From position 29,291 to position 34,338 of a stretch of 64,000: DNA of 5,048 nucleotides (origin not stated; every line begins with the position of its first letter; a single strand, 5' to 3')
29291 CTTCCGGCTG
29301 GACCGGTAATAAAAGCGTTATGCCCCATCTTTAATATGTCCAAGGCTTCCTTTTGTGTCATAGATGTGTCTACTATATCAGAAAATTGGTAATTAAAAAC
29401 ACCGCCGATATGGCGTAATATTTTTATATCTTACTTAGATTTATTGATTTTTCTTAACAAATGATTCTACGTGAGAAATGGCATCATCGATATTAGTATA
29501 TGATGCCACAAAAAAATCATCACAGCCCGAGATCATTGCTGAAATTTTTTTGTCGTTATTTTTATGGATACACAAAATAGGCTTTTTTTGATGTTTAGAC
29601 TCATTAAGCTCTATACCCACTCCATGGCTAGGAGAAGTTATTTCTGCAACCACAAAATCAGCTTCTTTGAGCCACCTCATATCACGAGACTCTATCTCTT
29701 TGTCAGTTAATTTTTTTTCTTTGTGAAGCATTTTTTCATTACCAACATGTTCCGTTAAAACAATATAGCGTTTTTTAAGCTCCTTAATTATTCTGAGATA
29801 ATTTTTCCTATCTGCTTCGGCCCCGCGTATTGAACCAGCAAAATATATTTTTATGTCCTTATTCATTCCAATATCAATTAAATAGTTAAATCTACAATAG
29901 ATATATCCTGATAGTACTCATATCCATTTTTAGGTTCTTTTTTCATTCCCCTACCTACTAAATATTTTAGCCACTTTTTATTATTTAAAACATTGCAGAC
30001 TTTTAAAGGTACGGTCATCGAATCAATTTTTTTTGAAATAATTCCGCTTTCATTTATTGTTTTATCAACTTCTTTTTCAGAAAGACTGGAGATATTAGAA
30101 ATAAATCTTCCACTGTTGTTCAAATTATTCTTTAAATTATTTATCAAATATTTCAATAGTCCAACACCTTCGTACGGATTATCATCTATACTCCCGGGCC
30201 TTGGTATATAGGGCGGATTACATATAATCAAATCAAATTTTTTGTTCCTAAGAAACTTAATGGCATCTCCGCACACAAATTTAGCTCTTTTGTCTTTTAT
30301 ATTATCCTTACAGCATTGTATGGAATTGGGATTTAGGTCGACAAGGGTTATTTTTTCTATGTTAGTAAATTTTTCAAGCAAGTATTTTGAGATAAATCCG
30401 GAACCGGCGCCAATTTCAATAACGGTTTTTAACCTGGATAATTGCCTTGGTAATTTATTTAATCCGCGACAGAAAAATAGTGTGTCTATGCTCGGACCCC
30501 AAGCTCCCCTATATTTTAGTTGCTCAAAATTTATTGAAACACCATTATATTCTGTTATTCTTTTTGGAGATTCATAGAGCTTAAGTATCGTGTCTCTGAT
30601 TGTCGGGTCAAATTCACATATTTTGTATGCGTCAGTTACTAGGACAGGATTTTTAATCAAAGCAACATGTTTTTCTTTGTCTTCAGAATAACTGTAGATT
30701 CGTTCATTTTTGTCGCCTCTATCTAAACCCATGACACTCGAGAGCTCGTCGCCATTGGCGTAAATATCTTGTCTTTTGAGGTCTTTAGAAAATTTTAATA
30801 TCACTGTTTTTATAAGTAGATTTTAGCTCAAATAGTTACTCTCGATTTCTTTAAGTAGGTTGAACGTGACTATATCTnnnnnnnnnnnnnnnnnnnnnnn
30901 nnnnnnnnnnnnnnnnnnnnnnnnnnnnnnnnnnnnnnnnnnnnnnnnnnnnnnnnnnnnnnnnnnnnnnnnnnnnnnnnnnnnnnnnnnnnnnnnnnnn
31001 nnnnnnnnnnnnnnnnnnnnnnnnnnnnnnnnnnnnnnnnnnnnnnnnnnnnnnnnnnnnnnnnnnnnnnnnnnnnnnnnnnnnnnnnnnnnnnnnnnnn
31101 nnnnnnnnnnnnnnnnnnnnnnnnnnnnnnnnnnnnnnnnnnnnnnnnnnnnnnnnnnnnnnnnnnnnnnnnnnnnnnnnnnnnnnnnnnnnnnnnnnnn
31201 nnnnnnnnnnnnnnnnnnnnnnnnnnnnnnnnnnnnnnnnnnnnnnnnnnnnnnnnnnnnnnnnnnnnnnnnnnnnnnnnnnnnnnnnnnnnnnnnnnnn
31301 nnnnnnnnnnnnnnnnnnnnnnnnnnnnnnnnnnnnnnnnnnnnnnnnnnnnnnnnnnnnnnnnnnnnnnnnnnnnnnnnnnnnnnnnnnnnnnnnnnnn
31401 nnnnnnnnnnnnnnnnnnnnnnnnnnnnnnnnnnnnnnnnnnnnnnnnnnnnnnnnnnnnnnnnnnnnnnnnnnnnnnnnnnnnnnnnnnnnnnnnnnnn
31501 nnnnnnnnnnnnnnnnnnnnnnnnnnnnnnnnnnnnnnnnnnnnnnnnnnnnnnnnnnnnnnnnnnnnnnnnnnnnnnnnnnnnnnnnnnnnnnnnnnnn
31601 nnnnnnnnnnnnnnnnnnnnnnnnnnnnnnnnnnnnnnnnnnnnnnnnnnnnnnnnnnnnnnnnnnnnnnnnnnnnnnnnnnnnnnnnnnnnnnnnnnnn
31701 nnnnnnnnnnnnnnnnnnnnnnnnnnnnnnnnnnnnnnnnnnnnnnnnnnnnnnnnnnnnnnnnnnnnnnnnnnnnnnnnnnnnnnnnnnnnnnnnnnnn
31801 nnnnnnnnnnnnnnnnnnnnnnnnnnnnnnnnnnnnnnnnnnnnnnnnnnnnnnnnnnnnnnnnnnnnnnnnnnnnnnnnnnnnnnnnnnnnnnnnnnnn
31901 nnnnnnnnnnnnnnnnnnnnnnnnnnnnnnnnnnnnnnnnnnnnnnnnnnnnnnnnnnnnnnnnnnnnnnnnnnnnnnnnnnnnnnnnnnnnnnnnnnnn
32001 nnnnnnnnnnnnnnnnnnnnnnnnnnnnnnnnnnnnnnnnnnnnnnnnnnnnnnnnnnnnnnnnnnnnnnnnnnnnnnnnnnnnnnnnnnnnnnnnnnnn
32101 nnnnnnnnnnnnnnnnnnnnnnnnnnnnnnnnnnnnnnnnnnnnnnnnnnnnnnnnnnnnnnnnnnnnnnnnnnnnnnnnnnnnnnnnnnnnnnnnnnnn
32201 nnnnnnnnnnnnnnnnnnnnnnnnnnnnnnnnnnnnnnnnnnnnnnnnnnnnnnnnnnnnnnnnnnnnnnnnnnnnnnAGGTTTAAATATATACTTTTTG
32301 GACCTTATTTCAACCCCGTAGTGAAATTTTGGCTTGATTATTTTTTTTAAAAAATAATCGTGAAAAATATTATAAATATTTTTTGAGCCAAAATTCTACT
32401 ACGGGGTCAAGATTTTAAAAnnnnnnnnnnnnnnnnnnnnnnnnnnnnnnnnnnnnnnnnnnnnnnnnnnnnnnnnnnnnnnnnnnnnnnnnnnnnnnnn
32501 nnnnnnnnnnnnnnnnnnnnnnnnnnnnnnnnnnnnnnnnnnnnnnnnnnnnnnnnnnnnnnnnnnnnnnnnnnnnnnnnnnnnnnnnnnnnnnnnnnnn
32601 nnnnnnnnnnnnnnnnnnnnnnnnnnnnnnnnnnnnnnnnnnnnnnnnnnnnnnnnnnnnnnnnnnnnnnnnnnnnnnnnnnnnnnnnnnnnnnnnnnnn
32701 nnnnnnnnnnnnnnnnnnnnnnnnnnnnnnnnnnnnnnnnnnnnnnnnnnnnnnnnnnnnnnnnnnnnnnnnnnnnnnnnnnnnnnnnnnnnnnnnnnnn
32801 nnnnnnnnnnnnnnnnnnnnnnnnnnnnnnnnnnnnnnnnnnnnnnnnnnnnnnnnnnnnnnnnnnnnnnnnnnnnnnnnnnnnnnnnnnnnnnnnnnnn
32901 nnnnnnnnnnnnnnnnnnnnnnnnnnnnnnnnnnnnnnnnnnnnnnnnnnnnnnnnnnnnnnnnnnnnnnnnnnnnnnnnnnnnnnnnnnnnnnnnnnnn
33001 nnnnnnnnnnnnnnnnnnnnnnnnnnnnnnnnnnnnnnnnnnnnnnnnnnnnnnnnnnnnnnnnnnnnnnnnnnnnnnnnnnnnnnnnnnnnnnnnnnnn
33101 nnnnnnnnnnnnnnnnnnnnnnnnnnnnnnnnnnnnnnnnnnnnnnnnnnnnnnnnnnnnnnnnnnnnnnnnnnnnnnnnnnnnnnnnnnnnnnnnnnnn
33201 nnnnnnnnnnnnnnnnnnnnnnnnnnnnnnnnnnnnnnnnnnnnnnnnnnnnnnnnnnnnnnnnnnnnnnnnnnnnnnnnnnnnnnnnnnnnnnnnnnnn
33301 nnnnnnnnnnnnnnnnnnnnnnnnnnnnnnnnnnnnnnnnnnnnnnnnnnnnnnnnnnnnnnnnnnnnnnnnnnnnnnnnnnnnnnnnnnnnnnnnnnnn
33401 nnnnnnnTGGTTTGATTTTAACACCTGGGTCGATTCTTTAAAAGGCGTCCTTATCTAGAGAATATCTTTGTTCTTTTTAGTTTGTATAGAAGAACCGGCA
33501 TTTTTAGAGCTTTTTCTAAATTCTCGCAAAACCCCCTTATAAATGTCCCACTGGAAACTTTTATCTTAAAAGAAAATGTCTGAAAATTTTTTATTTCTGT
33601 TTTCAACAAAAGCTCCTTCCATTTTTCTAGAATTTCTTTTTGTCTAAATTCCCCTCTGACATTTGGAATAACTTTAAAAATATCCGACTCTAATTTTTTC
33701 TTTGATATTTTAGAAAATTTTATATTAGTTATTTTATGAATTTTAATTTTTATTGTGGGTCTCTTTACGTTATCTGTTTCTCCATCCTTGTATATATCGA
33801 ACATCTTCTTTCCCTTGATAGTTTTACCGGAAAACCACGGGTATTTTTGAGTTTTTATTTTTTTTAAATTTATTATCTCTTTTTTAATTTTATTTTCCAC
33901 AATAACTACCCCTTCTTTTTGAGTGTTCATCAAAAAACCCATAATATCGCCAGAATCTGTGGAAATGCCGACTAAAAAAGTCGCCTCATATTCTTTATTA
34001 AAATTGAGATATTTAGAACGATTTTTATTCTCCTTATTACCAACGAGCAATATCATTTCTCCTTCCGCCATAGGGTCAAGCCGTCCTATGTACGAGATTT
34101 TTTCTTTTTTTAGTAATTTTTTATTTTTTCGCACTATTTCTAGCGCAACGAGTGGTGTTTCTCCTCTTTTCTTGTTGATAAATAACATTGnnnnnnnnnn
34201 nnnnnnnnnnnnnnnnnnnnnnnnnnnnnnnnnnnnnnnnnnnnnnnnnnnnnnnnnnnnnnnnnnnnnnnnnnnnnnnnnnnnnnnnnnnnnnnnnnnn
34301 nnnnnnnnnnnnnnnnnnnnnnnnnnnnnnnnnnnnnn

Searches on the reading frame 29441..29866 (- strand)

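Call 51: search_protein_families(library=pfam, proteins=[window:29441-29866:-], max_evalue=0.0001)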
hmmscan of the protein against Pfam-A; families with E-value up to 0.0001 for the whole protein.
window:29441-29866:- (141 aa): 1 family
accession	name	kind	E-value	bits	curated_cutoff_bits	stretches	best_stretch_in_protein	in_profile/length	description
PF05014.21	Nuc_deoxyrib_tr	-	4.6e-12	46.5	28.8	1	7-106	1-102/117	Nucleoside 2-deoxyribosyltransferase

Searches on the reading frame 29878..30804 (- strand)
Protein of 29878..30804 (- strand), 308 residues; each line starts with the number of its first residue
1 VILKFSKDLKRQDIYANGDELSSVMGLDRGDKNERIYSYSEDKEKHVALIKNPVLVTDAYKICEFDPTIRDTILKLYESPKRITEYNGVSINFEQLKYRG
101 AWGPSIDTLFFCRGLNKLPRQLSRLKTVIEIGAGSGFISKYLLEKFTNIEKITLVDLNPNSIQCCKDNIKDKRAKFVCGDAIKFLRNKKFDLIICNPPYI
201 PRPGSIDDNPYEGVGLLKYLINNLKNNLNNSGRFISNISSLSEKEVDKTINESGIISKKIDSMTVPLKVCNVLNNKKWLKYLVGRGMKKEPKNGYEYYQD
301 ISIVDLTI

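Call 51: search_protein_families(library=pfam, proteins=[window:29878-30804:-], max_evalue=0.0001)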
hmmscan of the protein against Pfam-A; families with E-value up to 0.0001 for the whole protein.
window:29878-30804:- (308 aa): 8 families
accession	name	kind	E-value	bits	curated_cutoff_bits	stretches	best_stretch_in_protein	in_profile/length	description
PF05175.20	MTS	-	1.4e-13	51.3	23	1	117-200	26-109/170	Methyltransferase small domain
PF13847.12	Methyltransf_31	-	1.9e-11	44.3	27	1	125-252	4-124/145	Methyltransferase domain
PF13649.12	Methyltransf_25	-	1.6e-09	38.8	27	1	128-196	1-71/97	Methyltransferase domain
PF08241.18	Methyltransf_11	-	1.1e-08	36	21.2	1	130-196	2-67/95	Methyltransferase domain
PF01170.24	UPF0020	-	4.4e-07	30.2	22.3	1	144-265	71-189/197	RMKL-like, methyltransferase domain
PF08242.18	Methyltransf_12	-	7.4e-06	27.1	30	1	129-196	1-72/98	Methyltransferase domain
PF07669.17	Eco57I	-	2.1e-05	25.1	25.3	1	131-203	24-88/171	Eco57I restriction-modification methylase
PF01564.23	Spermine_synth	-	4.7e-05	23.5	22.9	1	124-195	18-97/186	Spermine/spermidine synthase domain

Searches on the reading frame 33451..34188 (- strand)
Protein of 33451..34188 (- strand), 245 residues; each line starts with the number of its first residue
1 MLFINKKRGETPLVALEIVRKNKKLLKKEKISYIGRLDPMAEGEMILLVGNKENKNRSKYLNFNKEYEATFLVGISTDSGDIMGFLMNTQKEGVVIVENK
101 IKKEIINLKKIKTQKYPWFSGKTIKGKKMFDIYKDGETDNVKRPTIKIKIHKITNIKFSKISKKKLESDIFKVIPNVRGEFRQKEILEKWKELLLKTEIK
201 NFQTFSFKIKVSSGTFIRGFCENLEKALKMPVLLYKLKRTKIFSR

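Call 51: search_protein_families(library=pfam, proteins=[window:33451-34188:-], max_evalue=0.0001)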
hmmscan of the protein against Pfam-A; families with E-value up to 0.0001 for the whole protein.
window:33451-34188:- (245 aa): 1 family
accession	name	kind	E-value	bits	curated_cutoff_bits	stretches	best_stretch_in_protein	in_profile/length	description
PF01509.24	TruB_N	-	3.6e-21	76.5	27.3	1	23-160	1-134/149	TruB family pseudouridylate synthase (N terminal domain)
